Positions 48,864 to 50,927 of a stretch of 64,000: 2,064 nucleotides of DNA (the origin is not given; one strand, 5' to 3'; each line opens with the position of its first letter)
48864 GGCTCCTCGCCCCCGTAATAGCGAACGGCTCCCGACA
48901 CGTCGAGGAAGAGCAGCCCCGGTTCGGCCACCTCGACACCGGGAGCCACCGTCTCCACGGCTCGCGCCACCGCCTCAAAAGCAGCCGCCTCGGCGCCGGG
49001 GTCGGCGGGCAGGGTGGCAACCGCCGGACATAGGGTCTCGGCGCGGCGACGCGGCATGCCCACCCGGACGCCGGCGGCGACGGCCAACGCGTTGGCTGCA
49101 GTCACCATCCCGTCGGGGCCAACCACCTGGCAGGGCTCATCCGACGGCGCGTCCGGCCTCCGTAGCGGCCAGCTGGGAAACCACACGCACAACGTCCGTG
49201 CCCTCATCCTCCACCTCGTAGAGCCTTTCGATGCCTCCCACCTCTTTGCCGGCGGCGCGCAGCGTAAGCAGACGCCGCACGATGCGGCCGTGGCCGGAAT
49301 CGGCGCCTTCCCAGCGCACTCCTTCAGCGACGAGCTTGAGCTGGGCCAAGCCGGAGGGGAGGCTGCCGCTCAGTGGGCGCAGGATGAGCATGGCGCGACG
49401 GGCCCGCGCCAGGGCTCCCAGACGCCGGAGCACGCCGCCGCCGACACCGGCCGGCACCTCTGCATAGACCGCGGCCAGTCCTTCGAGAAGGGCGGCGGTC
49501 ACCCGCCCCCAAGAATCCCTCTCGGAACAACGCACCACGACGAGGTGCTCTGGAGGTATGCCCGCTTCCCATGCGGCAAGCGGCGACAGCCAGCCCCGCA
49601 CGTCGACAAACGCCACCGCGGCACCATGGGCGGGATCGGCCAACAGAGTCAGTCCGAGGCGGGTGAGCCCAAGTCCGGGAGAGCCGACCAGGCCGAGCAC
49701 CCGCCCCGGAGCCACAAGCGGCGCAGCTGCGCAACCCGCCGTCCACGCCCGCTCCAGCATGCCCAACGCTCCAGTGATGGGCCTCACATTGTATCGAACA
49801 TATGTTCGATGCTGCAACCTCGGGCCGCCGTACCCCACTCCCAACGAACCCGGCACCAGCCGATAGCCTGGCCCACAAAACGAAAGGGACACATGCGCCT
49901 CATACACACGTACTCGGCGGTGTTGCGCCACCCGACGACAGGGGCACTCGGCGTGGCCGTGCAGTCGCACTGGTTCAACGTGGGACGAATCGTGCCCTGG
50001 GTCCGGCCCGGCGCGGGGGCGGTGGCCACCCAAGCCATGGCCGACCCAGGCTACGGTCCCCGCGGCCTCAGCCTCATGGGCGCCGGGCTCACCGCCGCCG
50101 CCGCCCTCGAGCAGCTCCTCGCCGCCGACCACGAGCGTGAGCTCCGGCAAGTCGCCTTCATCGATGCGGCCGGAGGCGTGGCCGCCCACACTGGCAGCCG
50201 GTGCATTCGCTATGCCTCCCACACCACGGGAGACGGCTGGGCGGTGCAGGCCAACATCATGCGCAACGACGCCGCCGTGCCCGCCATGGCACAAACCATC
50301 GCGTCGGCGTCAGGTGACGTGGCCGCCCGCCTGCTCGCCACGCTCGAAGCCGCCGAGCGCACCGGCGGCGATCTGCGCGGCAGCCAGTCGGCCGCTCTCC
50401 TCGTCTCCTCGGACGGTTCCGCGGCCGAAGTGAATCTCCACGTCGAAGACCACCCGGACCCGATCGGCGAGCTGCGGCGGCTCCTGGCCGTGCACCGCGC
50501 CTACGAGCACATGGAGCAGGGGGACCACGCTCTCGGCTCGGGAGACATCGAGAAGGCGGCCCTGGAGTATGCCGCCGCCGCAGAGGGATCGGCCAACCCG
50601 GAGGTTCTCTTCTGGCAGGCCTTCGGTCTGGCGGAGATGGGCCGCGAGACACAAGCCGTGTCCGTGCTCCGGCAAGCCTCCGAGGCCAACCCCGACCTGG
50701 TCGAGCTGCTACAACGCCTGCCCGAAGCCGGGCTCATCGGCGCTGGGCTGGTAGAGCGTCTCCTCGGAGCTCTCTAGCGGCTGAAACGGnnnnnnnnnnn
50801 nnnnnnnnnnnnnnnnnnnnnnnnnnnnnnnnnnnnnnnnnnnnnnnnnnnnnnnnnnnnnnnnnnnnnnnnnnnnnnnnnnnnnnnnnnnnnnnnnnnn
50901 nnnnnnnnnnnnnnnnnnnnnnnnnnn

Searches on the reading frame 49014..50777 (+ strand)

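Call 12: search_protein_families(library=pfam, proteins=[window:49014-50777:+], max_evalue=0.001)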
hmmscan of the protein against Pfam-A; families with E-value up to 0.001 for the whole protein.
window:49014-50777:+ (587 aa): 1 family
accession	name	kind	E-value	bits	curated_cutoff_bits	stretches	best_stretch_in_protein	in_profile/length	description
PF06267.17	DUF1028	-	1.6e-61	207.9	26.2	1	299-487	1-193/193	Family of unknown function (DUF1028)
